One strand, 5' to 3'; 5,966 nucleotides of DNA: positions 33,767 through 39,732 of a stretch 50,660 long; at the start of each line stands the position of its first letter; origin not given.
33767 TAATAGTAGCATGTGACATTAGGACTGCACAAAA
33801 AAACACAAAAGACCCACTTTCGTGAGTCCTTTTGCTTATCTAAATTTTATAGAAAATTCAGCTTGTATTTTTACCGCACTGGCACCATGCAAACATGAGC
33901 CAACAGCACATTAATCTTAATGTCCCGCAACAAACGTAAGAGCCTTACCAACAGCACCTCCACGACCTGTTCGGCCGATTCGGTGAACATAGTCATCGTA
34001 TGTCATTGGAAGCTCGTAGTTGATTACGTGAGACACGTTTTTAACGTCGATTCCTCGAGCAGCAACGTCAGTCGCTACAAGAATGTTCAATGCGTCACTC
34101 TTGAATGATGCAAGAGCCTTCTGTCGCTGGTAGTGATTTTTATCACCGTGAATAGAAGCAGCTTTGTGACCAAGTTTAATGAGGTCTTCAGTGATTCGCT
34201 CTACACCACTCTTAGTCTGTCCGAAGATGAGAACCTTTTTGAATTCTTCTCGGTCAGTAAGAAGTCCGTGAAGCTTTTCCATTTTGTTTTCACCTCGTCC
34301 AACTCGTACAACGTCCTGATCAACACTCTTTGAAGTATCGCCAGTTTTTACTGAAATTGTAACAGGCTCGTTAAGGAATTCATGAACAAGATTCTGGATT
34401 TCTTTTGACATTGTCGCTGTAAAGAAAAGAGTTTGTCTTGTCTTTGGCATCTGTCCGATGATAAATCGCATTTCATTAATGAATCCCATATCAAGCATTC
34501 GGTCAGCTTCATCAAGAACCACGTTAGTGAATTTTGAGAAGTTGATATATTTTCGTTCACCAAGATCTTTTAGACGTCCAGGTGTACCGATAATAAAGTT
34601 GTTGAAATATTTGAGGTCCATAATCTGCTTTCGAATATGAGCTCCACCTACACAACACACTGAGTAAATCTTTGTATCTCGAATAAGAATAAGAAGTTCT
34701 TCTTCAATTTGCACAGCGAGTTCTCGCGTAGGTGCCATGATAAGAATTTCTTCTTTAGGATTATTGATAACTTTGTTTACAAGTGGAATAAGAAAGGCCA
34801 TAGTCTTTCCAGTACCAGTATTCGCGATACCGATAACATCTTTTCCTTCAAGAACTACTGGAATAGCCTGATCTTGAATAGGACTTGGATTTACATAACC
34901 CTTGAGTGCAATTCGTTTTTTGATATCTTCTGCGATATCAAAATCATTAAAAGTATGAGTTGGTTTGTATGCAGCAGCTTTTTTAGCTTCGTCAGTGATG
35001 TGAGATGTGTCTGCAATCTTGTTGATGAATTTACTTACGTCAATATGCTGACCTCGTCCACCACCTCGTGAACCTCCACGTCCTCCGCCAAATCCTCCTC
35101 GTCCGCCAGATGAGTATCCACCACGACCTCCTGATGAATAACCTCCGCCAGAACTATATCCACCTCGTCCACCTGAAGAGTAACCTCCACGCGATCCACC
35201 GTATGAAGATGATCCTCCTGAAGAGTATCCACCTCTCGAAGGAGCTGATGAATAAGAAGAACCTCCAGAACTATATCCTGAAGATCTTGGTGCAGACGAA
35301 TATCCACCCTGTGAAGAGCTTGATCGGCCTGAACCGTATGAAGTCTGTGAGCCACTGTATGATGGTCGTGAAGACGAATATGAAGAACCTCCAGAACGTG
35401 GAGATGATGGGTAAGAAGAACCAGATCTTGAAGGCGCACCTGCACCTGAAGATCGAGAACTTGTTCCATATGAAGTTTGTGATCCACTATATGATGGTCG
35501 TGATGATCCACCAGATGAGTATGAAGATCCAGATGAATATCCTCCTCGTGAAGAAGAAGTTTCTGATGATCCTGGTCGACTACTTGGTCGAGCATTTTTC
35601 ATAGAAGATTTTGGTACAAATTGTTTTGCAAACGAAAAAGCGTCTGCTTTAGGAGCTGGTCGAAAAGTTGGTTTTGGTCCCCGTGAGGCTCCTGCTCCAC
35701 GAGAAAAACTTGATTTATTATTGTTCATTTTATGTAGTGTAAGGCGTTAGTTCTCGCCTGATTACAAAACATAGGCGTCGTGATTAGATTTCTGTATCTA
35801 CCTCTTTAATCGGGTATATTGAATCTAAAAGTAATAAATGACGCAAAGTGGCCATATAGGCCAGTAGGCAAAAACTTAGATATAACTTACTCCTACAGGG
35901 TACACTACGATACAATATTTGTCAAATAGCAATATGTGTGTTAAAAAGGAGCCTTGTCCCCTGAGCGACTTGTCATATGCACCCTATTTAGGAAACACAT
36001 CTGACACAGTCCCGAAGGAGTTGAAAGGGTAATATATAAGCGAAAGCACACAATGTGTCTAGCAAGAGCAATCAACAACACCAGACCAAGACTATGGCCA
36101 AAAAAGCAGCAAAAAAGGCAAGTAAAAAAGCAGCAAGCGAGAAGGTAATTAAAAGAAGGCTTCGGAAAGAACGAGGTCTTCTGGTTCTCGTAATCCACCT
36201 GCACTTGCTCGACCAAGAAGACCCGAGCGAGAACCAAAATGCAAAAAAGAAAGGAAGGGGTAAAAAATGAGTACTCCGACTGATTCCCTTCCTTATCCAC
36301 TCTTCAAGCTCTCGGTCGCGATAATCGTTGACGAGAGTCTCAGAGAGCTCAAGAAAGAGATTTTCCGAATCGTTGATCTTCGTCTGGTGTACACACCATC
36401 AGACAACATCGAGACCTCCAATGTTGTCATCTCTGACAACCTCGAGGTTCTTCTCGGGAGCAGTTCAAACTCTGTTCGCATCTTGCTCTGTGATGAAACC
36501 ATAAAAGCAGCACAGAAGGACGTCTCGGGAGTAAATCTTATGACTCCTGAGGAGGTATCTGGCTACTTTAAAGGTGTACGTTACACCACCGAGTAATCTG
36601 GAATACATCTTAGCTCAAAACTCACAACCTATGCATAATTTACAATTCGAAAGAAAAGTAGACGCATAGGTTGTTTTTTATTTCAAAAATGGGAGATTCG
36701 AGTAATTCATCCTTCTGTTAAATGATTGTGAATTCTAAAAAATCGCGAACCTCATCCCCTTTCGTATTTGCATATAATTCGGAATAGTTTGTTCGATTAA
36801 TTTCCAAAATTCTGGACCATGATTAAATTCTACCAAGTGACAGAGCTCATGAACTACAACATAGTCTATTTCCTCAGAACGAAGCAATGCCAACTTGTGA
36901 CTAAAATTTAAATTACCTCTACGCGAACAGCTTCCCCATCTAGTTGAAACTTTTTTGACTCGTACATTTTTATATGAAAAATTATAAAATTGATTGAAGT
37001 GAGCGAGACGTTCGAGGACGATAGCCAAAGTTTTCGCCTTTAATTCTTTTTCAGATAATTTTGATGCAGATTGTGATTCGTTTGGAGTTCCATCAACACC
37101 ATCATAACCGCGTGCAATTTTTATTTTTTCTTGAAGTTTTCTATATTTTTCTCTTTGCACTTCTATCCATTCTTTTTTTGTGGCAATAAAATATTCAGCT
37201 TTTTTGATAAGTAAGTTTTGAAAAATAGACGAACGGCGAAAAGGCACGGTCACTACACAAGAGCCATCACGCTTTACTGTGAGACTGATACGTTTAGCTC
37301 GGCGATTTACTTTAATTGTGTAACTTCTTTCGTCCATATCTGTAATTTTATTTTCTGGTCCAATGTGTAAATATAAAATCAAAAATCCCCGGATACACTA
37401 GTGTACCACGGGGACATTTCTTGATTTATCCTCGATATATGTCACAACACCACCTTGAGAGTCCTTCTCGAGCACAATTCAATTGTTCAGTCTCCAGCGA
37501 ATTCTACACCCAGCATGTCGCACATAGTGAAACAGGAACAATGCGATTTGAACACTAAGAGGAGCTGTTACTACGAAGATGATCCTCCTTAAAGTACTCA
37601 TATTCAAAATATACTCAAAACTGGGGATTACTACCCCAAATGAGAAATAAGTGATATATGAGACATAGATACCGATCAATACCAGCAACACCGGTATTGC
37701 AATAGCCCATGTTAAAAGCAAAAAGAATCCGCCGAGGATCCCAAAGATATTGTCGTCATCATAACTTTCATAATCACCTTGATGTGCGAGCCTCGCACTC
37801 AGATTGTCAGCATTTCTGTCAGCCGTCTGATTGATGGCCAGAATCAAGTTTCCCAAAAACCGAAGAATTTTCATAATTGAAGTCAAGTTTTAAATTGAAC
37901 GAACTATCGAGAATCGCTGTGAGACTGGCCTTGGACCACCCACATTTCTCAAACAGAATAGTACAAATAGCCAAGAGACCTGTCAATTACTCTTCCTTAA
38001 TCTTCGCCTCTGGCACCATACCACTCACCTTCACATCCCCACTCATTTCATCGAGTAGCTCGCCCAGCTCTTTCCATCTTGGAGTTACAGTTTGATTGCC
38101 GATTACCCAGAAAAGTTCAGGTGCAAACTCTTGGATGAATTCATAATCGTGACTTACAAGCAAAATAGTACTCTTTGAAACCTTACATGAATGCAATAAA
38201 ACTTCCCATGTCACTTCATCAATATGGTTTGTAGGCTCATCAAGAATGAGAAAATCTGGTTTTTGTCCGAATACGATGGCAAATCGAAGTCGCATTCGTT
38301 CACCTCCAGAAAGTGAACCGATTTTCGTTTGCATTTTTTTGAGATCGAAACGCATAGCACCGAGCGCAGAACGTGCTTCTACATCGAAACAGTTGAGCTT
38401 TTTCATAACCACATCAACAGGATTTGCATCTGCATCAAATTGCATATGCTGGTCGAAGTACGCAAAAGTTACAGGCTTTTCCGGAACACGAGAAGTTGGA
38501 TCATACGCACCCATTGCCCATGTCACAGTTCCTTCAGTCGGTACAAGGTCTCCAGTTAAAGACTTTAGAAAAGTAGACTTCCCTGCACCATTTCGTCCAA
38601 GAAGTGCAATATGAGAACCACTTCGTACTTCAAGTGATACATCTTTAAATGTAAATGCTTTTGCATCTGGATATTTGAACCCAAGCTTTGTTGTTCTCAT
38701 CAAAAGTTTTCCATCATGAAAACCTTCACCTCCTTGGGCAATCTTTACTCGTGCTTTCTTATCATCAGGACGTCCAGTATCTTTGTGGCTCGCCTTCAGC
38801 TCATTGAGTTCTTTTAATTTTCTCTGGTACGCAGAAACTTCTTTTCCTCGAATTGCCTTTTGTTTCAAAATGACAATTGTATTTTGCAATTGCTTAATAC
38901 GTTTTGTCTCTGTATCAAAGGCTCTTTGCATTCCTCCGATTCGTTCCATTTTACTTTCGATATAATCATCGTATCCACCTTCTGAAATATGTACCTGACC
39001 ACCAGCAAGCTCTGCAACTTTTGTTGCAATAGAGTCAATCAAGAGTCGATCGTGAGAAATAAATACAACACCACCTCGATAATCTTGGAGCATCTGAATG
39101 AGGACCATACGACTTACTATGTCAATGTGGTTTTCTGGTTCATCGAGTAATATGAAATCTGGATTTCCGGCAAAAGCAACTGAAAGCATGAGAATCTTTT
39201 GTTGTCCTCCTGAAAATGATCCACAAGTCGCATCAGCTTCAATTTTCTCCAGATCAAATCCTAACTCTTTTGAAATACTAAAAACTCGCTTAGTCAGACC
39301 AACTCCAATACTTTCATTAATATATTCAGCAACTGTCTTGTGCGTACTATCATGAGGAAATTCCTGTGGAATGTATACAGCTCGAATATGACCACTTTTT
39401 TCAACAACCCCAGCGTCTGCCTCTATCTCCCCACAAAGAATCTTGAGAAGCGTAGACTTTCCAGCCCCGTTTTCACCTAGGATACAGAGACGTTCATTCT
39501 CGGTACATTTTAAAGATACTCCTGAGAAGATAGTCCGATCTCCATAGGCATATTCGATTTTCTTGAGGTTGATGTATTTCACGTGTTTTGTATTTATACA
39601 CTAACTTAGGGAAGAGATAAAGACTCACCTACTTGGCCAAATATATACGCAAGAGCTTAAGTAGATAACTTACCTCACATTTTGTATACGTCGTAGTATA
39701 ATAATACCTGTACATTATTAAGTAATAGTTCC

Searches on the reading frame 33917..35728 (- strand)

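Call 6: search_protein_families(library=pfam, proteins=[window:33917-35728:-], max_evalue=0.01)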
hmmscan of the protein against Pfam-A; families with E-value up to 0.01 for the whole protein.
window:33917-35728:- (603 aa): 4 families
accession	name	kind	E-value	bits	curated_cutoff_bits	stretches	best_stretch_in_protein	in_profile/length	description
PF00270.35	DEAD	-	1.2e-46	159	26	1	282-446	1-166/167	DEAD/DEAH box helicase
PF00271.37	Helicase_C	-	1.5e-32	112.5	23.5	1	482-591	2-110/110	Helicase conserved C-terminal domain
PF04851.21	ResIII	-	3.8e-07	30.6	22.5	1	285-441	8-163/164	Type III restriction enzyme, res subunit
PF13245.12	AAA_19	-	0.0013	19.3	25.1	0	285-348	1-62/134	AAA domain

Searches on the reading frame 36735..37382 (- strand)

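Call 18: search_protein_families(library=pfam, proteins=[window:36735-37382:-], max_evalue=0.000001)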
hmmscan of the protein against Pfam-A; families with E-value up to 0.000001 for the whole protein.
window:36735-37382:- (215 aa): 1 family
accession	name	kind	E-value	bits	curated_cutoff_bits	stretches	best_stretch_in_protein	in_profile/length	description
PF01863.23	YgjP-like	-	3.1e-38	132.3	26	1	100-210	94-204/207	YgjP-like, metallopeptidase domain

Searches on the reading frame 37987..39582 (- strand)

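Call 19: search_protein_families(library=pfam, proteins=[window:37987-39582:-], max_evalue=0.000001)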
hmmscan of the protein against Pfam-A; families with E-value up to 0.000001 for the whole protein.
window:37987-39582:- (531 aa): 8 families
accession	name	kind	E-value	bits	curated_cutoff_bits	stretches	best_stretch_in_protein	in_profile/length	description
PF00005.33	ABC_tran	-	1.2e-50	172.1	25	2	312-452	1-137/137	ABC transporter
PF13304.12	AAA_21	-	1.4e-15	58.6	27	0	122-183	237-304/304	AAA domain, putative AbiEii toxin, Type IV TA system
PF02463.25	SMC_N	-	2.6e-11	43.8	40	0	122-178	136-198/220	RecF/RecN/SMC N terminal domain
PF13555.12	AAA_29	-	1.6e-09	37.8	27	0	311-350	11-50/61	P-loop containing region of AAA domain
PF13476.12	AAA_23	-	1.7e-08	35.7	27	0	33-50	23-40/201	AAA domain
PF25199.1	nSTAND_NTPase5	-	7.2e-08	32.8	34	0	321-356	40-76/145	Novel STAND NTPase 5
PF12848.13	ABC_tran_Xtn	-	3.2e-07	30.8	25.9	1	191-268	2-79/85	ABC transporter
PF03193.22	RsgA_GTPase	-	8.4e-07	29.4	30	0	28-62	105-139/174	RsgA GTPase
